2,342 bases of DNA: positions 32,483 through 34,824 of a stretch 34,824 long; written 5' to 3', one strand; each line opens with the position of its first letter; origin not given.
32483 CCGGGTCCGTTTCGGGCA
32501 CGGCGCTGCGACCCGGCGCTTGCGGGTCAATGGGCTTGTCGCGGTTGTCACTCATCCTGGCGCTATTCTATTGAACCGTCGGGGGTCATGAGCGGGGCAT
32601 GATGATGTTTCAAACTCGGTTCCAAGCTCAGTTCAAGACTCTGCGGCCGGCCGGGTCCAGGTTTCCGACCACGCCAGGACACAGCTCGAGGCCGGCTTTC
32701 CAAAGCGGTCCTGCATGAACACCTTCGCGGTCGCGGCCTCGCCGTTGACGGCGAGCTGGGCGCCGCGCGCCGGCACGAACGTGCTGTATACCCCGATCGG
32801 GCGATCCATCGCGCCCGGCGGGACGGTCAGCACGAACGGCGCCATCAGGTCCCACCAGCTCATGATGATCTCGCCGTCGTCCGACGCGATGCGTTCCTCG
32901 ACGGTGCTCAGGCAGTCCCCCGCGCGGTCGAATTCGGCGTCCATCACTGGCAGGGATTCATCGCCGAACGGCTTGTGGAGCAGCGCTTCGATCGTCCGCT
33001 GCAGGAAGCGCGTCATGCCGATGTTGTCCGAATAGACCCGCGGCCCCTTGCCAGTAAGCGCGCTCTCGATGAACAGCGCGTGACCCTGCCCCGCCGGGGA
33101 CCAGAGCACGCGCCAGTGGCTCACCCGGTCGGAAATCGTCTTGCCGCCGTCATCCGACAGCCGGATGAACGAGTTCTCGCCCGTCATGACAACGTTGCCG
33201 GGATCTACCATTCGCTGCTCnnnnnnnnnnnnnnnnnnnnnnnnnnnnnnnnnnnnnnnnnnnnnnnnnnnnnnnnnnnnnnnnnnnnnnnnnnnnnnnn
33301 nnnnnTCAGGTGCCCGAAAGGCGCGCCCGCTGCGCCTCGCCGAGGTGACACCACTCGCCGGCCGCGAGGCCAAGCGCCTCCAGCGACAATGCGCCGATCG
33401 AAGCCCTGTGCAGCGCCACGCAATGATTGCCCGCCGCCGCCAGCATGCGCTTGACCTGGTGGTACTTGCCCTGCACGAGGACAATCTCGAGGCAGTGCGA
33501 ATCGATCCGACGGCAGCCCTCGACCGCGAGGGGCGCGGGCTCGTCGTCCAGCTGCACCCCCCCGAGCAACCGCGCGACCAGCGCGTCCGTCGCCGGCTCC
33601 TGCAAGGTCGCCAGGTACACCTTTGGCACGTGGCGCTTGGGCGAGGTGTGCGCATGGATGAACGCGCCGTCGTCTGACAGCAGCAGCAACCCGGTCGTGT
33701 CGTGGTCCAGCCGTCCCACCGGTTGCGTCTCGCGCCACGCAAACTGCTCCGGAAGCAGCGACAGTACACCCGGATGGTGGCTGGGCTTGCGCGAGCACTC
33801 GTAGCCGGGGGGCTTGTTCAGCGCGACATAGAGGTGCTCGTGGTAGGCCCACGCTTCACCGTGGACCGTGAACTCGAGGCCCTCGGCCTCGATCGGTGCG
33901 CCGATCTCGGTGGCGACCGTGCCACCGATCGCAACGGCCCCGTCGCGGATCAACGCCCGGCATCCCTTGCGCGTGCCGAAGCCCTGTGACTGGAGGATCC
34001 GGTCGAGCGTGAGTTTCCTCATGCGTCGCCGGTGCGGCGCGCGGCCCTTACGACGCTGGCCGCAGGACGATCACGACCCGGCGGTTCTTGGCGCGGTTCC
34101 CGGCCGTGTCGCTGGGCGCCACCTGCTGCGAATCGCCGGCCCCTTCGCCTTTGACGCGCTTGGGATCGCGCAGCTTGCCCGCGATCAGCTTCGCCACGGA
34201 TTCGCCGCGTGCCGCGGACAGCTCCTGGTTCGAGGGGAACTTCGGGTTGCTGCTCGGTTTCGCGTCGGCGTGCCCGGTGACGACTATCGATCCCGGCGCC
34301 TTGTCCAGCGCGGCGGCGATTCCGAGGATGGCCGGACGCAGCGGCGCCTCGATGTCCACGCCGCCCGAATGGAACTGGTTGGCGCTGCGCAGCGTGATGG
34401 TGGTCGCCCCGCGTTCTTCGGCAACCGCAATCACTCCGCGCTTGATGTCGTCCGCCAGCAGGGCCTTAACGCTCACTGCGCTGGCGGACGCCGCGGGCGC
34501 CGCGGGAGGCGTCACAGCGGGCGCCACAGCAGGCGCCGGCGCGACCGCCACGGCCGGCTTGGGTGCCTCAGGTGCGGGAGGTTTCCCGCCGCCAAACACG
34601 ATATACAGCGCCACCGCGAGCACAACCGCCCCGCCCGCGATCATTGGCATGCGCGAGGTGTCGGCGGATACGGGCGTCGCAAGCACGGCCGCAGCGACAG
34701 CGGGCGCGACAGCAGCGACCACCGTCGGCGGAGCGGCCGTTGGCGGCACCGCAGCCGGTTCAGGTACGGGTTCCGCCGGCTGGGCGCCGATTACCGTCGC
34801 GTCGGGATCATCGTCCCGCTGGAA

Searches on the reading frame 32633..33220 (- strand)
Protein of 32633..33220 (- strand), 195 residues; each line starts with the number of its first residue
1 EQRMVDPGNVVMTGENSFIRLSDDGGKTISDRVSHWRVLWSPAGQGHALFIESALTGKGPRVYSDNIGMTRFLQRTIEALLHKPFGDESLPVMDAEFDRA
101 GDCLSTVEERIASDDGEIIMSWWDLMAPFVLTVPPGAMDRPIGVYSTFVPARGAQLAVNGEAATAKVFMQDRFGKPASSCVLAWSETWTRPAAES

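Call 6: search_protein_families(library=pfam, proteins=[window:32633-33220:-], max_evalue=0.01)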
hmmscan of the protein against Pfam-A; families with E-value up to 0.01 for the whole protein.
window:32633-33220:- (195 aa): 0 families

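Call 19: search_protein_families(library=ncbifam, proteins=[window:32633-33220:-], max_evalue=0.01)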
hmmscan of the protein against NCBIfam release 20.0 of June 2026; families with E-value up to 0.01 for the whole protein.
window:32633-33220:- (195 aa): 0 families

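Call 51: find_homologous_proteins(query=window:32636-33220:-, max_evalue=0.00001)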
Query window:32636-33220:- (195 aa): 3072 proteins with E <= 0.00001 among 3165 candidates; the best 120 are listed.
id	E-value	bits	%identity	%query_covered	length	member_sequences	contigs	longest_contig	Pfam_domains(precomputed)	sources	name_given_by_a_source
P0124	3.0e-128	443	100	100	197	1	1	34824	-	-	-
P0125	2.9e-122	424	95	99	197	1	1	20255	-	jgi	-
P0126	3.2e-118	410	94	99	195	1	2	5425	-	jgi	jgi:hypothetical protein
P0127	1.1e-117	409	92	99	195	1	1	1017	-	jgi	jgi:hypothetical protein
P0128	1.6e-117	408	93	99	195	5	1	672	-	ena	-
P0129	2.5e-116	404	90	99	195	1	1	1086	-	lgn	-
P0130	2.3e-115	401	92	98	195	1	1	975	-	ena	-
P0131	2.1e-114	398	90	99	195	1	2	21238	-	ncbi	-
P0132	1.1e-113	396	88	99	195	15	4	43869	-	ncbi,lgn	-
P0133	1.9e-113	395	91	99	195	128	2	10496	-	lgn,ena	-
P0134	5.2e-112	390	90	98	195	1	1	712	-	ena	-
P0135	2.7e-110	385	86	98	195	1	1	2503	-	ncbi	-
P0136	1.5e-109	382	87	98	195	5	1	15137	-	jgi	-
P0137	2.8e-109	381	84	99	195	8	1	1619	-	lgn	-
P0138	7.9e-109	380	85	98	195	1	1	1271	-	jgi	jgi:hypothetical protein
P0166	3.1e-104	365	81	98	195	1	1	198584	-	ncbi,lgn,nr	ncbi:MAG: hypothetical protein HY017_04600 [Betaproteobacteria bacterium]|nr:hypothetical protein [B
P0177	3.6e-103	361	82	98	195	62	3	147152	-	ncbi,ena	-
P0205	1.6e-101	356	79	99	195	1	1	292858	-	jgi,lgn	jgi:hypothetical protein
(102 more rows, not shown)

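Call 62: find_encoding_contigs(protein=P0205, flank=6000, max_places=1)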
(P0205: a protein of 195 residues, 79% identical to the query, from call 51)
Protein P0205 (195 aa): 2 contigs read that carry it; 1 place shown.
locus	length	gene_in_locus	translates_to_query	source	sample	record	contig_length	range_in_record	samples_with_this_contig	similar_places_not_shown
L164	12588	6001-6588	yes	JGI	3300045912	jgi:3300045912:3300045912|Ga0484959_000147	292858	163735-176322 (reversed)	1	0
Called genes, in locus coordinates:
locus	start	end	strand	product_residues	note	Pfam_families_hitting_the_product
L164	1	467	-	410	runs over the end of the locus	PF06245:DUF1015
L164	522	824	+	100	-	PF08895:DUF1840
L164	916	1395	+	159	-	PF00903:Glyoxalase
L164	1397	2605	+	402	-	PF02771:Acyl-CoA_dh_N (faint), PF00441:Acyl-CoA_dh_1, PF08028:Acyl-CoA_dh_2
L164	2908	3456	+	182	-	PF08450:SGL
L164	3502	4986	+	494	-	PF10423:AMNp_N, PF01048:PNP_UDP_1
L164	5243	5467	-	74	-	-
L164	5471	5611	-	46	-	-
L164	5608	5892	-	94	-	-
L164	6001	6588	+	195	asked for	-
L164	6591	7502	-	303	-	PF19327:Ap4A_phos_N, PF16269:DUF4922 (weak), PF09830:ATP_transf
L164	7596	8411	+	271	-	PF01408:GFO_IDH_MocA (faint), PF03447:NAD_binding_3, PF01958:Asp_DH_C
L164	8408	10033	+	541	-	PF00732:GMC_oxred_N, PF05199:GMC_oxred_C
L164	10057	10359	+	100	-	PF08803:ydhR (weak)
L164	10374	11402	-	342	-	PF03480:DctP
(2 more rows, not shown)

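Call 63: find_encoding_contigs(protein=P0166, flank=6000, max_places=1)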
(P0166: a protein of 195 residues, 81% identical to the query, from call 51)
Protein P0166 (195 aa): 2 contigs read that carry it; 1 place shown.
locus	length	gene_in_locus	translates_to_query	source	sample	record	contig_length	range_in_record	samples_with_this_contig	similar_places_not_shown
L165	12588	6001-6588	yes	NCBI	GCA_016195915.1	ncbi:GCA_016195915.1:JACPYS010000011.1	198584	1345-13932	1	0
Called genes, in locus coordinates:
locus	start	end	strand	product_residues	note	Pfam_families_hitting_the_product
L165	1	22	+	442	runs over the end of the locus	PF01636:APH (faint), PF00072:Response_reg, PF00069:Pkinase, PF07714:PK_Tyr_Ser-Thr, PF03109:ABC1 (weak)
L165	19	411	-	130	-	PF00072:Response_reg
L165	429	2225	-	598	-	PF00989:PAS, PF08448:PAS_4, PF13188:PAS_8 (weak), PF13426:PAS_9, PF08447:PAS_3, PF00512:HisKA, PF02518:HATPase_c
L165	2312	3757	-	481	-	PF00817:IMS, PF11799:IMS_C (faint)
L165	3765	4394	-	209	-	PF27531:MT3502_N (weak)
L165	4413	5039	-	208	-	PF01726:LexA_DNA_bind, PF00717:Peptidase_S24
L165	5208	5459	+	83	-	PF02604:PhdYeFM_antitox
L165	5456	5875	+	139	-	PF01850:PIN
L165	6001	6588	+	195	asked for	-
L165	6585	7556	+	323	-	PF03401:TctC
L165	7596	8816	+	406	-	PF02417:Chromate_transp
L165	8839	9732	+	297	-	PF13531:SBP_bac_11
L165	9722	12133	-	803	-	-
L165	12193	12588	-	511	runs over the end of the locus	PF00939:Na_sulph_symp, PF03600:CitMHS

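Call 64: find_encoding_contigs(protein=P0177, flank=6000, max_places=1)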
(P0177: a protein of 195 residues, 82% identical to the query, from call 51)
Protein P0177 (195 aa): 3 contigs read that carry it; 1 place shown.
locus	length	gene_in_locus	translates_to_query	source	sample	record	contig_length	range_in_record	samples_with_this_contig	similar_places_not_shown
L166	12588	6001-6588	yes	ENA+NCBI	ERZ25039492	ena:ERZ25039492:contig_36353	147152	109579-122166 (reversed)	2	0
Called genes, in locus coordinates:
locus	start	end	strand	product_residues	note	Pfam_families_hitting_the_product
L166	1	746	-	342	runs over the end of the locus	PF00296:Bac_luciferase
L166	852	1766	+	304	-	PF00126:HTH_1, PF03466:LysR_substrate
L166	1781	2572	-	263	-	PF00753:Lactamase_B, PF16123:HAGH_C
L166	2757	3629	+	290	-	-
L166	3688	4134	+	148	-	PF19825:DUF6306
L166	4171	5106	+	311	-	PF03631:Virul_fac_BrkB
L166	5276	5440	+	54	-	PF07043:DUF1328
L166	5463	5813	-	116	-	-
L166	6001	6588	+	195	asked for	-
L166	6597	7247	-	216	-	PF13532:2OG-FeII_Oxy_2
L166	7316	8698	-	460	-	PF06123:CreD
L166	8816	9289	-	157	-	PF13511:DUF4124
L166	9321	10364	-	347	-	PF01717:Meth_synt_2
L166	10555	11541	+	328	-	PF02900:LigB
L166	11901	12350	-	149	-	PF13279:4HBT_2 (weak), PF03061:4HBT (weak)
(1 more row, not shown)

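Call 75: predict_structure(alignment_id=A5)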
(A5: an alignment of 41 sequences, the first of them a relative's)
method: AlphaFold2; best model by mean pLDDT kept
length: 197 residues; sequences in the alignment: 41
mean_pLDDT: 35.6   pTM: 0.36
mean pLDDT of the five models: 35.6, 31.2, 30.3, 28.5, 28.4
residues with pLDDT >= 90: 0; 70-90: 0; 50-70: 36; < 50: 161
segments of 3 or more residues with pLDDT < 50: 1-48, 55-59, 81-90, 99-115, 117-197
pLDDT, mean of each block of 10 residues (from residue 1): 26 26 28 32 44 49 61 56 46 57 29 43 32 28 26 27 25 26 23 27
secondary structure, 60 per line:
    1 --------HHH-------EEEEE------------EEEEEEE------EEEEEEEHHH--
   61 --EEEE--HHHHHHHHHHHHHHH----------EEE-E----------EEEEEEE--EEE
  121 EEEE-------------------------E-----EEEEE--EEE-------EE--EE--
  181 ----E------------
elements in order: E19-23 E36-42 E49-55 E63-66 H69-83 E94-96 E109-115 E118-124 E156-160 E163-165

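Call 80: search_protein_families(library=padloc, proteins=[window:32636-33220:-], max_evalue=0.001)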
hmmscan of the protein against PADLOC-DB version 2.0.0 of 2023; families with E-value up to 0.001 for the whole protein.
window:32636-33220:- (195 aa): 0 families

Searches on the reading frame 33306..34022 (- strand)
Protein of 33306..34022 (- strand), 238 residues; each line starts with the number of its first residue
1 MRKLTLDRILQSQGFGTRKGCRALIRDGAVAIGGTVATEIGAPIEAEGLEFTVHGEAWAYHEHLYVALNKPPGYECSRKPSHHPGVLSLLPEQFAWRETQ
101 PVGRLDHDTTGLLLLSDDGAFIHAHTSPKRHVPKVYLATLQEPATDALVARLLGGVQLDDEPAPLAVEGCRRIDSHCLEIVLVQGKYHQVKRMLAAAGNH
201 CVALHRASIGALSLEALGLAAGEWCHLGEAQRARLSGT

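Call 6: search_protein_families(library=pfam, proteins=[window:33306-34022:-], max_evalue=0.01)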
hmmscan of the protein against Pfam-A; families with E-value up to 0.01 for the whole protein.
window:33306-34022:- (238 aa): 2 families
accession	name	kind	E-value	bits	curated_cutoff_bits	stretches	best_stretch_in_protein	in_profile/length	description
PF00849.27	PseudoU_synth_2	-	1.8e-19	70.9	26.8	1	65-196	2-152/152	RNA pseudouridylate synthase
PF01479.30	S4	-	1.8e-05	24.8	22.8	1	6-44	3-42/48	S4 domain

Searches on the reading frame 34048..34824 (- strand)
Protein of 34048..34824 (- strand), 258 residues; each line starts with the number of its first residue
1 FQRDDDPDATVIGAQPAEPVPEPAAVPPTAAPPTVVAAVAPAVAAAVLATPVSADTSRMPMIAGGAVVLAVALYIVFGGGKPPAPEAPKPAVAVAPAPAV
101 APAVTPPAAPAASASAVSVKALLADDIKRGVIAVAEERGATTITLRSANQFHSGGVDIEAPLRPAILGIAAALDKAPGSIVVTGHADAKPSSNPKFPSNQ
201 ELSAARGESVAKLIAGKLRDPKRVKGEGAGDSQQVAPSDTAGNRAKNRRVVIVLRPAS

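Call 6: search_protein_families(library=pfam, proteins=[window:34048-34824:-], max_evalue=0.01)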
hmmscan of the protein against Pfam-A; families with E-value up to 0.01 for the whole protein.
window:34048-34824:- (258 aa): 1 family
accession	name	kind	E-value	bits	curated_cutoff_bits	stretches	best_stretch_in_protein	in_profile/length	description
PF00691.25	OmpA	-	1.5e-10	41.7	27.2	1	151-248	2-98/98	OmpA family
